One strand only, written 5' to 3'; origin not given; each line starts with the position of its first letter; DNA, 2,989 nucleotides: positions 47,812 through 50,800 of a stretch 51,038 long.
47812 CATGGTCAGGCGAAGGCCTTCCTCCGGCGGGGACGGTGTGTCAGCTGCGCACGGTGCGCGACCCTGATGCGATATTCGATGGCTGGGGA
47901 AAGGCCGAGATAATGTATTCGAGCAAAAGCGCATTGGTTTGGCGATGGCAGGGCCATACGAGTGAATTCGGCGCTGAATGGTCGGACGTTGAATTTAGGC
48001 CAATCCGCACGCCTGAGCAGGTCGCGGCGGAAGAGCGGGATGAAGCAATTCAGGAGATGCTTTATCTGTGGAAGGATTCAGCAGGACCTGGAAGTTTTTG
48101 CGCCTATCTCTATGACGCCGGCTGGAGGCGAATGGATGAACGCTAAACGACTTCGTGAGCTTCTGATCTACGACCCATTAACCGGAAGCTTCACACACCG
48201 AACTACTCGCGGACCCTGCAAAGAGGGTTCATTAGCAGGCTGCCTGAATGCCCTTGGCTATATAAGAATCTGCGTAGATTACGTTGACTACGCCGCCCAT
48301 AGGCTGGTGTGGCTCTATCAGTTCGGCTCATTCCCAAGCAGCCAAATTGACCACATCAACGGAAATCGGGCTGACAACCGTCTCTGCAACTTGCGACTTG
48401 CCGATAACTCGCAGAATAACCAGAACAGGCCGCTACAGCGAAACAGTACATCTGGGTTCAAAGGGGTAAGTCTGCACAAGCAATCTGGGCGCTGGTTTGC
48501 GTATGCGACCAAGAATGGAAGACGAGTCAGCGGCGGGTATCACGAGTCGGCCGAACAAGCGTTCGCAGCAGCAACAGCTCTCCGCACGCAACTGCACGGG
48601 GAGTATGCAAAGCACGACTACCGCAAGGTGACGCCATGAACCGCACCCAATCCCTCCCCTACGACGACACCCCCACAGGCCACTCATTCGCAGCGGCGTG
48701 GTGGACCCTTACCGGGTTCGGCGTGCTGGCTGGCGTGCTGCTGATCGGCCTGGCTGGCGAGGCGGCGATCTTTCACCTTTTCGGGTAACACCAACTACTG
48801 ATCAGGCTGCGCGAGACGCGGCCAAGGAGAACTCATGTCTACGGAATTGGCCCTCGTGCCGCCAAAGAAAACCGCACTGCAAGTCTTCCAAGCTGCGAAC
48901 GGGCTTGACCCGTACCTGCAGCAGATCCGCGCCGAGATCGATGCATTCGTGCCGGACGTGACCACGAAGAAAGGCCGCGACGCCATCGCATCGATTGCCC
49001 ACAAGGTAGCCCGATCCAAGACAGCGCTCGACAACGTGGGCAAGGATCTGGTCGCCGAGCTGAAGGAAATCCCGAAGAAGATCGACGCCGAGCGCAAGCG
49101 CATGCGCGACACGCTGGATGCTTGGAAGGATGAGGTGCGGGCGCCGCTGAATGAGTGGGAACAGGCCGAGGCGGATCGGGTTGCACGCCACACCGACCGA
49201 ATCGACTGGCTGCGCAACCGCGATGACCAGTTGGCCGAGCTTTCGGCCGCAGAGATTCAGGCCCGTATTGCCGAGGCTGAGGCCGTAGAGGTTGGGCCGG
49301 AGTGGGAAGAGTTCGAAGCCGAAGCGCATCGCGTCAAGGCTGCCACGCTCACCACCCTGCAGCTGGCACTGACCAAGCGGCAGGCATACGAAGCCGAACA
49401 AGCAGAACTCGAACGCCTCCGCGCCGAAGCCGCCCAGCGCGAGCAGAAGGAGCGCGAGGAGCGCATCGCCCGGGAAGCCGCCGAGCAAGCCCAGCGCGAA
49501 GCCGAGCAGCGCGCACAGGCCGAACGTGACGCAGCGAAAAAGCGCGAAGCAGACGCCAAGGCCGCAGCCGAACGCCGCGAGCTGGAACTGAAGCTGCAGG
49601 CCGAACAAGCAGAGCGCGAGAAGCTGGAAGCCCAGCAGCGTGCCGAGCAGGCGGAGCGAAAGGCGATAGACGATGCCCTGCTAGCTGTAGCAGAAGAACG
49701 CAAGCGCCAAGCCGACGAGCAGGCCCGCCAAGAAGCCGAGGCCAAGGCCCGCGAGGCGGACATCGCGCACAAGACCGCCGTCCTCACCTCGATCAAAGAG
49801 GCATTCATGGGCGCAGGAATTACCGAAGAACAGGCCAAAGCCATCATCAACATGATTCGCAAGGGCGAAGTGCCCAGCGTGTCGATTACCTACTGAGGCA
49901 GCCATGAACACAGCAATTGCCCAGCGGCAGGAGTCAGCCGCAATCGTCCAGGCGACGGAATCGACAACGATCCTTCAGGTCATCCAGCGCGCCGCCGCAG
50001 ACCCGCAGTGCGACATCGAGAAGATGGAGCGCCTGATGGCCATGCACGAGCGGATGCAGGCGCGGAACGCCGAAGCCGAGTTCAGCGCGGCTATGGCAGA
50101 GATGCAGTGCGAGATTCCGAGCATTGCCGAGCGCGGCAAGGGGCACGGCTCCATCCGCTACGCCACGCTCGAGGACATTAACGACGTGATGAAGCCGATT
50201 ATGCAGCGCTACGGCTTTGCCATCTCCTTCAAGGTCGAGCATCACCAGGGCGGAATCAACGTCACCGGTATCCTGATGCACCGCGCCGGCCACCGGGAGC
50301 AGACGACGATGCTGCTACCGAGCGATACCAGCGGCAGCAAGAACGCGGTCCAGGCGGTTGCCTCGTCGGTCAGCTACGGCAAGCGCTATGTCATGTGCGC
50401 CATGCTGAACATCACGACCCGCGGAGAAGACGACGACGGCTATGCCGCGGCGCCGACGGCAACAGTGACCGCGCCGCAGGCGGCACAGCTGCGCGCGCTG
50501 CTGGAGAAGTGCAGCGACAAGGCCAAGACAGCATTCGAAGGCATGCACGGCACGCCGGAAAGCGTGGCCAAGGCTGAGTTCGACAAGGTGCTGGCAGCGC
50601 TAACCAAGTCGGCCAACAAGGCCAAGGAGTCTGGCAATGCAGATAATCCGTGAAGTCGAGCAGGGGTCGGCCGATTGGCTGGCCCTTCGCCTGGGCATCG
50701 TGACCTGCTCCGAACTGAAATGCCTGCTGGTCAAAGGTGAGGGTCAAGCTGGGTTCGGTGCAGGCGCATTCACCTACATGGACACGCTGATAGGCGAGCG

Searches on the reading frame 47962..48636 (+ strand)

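Call 34: search_protein_families(library=pfam, proteins=[window:47962-48636:+], max_evalue=0.001)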
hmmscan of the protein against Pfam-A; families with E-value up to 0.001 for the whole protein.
window:47962-48636:+ (225 aa): 2 families
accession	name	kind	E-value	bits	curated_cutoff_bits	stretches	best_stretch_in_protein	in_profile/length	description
PF13392.12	HNH_3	-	1.1e-14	54.2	24.8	1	110-153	1-45/46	HNH endonuclease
PF00847.26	AP2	-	5.2e-08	33.5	33.3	1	164-213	1-53/54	AP2 domain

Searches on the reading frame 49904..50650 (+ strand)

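Call 34: search_protein_families(library=pfam, proteins=[window:49904-50650:+], max_evalue=0.001)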
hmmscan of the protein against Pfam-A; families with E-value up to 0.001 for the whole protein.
window:49904-50650:+ (249 aa): 1 family
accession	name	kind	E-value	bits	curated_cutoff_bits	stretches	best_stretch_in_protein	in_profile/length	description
PF04404.17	ERF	-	1.2e-16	61.5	25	1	61-186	2-133/153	ERF superfamily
